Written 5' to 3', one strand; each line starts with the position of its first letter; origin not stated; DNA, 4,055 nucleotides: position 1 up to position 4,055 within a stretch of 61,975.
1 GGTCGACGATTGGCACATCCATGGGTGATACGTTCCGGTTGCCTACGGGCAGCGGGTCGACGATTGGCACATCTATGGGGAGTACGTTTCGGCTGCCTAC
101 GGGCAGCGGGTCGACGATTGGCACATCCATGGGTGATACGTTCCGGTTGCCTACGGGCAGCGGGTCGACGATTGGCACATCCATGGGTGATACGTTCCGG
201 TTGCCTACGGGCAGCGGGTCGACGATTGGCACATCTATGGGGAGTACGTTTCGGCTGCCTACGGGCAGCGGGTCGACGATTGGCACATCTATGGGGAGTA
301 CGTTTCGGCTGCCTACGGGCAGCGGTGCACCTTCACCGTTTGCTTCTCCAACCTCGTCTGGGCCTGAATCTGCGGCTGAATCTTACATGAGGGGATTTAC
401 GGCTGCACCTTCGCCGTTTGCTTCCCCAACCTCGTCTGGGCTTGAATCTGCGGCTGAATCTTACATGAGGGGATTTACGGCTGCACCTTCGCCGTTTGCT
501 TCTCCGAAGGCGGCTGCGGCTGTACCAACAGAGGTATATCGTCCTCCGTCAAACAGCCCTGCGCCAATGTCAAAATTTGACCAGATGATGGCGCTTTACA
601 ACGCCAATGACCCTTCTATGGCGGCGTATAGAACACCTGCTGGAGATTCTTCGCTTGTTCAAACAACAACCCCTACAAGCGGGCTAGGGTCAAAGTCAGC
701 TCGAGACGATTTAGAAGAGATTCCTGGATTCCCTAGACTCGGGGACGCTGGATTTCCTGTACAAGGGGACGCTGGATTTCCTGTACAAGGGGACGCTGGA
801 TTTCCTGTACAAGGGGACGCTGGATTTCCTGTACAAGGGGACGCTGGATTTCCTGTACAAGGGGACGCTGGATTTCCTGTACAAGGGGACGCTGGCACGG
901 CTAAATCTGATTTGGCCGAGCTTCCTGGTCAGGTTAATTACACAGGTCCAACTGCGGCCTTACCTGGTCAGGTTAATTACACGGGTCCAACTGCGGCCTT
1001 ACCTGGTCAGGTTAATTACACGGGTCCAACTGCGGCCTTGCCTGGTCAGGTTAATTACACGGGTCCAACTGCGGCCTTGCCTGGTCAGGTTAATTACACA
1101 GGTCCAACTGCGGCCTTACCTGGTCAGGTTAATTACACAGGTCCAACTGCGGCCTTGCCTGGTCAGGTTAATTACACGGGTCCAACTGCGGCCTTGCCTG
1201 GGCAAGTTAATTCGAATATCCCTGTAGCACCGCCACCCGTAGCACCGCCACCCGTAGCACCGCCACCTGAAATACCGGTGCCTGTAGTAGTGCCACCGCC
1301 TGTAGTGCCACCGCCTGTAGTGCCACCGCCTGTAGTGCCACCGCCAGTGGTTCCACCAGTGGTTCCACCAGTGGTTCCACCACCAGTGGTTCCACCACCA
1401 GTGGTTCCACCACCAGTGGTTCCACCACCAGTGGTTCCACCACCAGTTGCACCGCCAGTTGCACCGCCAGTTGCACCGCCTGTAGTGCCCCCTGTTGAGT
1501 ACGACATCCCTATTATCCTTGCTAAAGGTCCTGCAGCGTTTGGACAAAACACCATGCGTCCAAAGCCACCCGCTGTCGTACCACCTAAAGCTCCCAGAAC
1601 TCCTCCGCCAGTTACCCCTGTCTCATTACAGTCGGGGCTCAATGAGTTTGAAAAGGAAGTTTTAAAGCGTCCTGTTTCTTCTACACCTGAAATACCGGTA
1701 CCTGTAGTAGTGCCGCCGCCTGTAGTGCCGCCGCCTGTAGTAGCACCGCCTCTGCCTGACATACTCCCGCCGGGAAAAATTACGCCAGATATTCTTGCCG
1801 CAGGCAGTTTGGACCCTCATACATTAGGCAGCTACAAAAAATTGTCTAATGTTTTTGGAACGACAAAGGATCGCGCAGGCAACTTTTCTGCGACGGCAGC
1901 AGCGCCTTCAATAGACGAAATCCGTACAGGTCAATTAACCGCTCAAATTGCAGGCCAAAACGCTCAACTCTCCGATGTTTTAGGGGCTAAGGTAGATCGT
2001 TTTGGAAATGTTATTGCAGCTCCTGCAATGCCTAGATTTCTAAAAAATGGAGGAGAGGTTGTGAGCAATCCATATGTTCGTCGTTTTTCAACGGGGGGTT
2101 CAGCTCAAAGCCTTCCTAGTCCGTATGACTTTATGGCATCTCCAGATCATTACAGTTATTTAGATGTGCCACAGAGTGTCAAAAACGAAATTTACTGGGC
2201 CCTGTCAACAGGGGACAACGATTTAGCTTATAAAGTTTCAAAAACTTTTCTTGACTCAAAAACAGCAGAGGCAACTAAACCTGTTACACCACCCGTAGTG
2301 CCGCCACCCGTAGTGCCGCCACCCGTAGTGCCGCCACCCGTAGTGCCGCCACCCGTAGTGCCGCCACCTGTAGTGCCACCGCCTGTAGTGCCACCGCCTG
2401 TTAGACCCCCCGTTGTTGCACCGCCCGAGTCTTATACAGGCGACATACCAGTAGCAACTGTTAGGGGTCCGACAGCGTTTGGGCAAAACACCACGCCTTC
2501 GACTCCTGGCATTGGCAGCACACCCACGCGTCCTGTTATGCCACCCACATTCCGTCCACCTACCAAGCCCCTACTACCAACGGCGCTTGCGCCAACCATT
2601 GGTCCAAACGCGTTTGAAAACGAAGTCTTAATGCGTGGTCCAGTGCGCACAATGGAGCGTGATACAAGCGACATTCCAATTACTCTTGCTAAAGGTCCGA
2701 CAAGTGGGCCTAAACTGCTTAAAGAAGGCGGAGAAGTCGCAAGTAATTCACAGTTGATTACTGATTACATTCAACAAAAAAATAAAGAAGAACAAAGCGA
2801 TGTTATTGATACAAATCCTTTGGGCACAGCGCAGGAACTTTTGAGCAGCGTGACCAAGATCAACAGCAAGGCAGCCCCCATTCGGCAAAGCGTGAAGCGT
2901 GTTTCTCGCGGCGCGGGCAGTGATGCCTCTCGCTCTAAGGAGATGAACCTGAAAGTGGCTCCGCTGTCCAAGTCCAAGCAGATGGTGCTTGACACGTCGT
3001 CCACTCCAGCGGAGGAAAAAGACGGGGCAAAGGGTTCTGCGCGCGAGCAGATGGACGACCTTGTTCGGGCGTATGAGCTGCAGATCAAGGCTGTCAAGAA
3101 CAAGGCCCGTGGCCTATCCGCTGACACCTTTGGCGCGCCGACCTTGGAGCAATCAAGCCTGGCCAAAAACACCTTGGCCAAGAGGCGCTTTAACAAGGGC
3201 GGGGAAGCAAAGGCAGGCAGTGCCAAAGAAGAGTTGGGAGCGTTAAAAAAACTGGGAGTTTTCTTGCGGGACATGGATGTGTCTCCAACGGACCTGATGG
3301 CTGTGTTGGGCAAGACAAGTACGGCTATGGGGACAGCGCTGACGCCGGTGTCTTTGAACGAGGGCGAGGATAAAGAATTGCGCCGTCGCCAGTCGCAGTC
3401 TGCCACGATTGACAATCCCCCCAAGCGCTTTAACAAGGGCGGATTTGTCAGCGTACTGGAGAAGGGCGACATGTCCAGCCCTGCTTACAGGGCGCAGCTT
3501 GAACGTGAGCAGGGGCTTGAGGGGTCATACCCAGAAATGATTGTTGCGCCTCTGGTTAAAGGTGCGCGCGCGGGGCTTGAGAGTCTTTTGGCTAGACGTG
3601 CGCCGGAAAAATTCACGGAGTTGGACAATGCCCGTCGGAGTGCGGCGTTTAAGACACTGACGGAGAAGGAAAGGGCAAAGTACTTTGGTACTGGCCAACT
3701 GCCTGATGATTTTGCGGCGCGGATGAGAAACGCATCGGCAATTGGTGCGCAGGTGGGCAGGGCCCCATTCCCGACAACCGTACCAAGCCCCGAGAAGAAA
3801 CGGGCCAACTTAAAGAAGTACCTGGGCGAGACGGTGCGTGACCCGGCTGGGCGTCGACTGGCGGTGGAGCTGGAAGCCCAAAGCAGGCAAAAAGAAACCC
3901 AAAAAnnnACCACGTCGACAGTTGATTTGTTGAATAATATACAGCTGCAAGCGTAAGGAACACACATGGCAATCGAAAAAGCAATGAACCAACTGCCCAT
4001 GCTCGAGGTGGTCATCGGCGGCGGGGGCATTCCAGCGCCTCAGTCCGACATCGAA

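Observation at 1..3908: Giant (~1,470-1,490 aa) protein built from at least nine different tandem-repeat arrays, sitting between terL and portal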

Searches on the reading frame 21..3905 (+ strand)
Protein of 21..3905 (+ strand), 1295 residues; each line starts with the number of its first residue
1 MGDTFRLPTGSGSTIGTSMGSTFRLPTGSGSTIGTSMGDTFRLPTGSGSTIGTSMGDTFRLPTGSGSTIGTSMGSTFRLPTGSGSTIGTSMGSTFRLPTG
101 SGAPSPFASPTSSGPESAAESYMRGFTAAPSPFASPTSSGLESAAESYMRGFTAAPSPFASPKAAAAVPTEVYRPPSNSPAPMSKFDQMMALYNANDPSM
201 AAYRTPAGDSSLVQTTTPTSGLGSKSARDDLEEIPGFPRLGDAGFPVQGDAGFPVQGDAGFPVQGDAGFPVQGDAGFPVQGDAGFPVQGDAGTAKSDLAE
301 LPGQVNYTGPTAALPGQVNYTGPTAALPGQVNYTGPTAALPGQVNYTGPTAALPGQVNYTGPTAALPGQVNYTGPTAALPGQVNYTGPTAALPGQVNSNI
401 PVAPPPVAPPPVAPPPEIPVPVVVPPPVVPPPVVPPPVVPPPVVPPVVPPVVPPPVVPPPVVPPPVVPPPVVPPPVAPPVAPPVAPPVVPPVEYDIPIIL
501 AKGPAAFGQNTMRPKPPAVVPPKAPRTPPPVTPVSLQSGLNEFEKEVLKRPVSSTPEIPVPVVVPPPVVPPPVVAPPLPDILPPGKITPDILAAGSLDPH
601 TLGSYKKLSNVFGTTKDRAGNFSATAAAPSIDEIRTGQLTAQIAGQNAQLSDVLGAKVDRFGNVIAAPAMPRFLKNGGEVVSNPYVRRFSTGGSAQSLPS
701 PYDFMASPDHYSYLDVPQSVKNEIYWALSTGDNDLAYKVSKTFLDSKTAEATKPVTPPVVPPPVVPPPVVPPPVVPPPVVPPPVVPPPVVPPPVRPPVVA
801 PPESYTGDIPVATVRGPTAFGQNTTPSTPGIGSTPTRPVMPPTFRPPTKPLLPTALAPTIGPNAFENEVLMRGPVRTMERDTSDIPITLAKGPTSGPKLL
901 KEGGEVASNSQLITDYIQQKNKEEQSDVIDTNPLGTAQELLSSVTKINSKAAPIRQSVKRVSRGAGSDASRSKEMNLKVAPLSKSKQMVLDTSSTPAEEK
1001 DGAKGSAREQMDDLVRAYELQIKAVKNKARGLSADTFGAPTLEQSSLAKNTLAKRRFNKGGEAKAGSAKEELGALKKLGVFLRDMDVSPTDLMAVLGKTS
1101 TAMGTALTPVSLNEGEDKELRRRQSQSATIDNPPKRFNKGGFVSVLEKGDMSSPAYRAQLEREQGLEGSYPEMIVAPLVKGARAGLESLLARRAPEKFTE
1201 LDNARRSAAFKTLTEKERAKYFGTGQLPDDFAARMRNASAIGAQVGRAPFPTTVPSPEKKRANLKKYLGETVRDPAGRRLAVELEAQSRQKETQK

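Call 32: search_protein_families(library=pfam, alignment_id=A2, max_evalue=0.01)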
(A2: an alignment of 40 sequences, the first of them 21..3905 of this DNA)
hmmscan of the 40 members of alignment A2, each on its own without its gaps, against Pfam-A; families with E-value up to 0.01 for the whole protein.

A. member 1, window:21-3905:+ (1295 aa): 0 families

B. families by the number of members that match (of 40 scanned): 8 families
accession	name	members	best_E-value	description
PF22322.1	DUF6973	13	1.2e-11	Domain of unknown function (DUF6973)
PF01607.29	CBM_14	2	6.8e-16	Chitin binding Peritrophin-A domain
PF18838.6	LPD23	1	3.4e-10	Large polyvalent protein associated domain 23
PF14284.11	PcfJ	1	5.2e-09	PcfJ-like protein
PF10606.14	GluR_Homer-bdg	1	0.0011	Homer-binding domain of metabotropic glutamate receptor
PF22835.1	TEX13B-like_middle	1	0.0012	Testis-expressed protein 13B-like, middle domain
PF25314.1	TNFR_nem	1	0.0017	TNF receptor-like domain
PF04212.24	MIT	1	0.0034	MIT (microtubule interacting and transport) domain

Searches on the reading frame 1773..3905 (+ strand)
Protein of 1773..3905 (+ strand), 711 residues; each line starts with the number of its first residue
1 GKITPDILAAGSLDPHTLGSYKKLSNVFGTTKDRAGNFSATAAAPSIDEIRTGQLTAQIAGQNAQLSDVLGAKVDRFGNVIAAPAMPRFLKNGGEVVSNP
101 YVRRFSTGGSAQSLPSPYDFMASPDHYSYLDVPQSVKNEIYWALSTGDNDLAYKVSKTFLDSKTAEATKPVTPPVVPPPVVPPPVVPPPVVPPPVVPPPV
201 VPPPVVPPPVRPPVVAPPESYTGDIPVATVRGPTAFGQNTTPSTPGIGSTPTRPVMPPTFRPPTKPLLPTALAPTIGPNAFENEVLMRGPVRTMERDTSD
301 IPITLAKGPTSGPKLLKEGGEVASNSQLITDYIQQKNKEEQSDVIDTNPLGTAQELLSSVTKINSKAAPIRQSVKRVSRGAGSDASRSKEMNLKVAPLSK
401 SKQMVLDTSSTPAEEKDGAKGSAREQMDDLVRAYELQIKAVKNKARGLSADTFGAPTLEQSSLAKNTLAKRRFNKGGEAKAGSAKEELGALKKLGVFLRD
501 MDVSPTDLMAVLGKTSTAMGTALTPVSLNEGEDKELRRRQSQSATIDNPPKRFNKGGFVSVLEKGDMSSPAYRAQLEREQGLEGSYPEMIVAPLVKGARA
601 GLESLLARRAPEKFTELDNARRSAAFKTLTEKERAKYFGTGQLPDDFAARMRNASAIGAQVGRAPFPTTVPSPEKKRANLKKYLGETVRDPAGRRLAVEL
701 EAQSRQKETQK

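Call 51: search_solved_structures(query=window:1773-3905:+, max_evalue=1)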
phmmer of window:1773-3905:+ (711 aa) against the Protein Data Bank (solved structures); distinct sequences matched with E-value up to 1: 1.
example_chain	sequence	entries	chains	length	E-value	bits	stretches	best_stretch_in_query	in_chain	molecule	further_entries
7tdr_A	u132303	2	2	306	0.94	11.3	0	366-461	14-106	34k2 salivary protein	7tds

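Call 52: search_protein_families(library=ncbifam, proteins=[window:1773-3905:+], max_evalue=0.01)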
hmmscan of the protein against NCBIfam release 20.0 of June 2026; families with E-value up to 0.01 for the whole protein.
window:1773-3905:+ (711 aa): 0 families
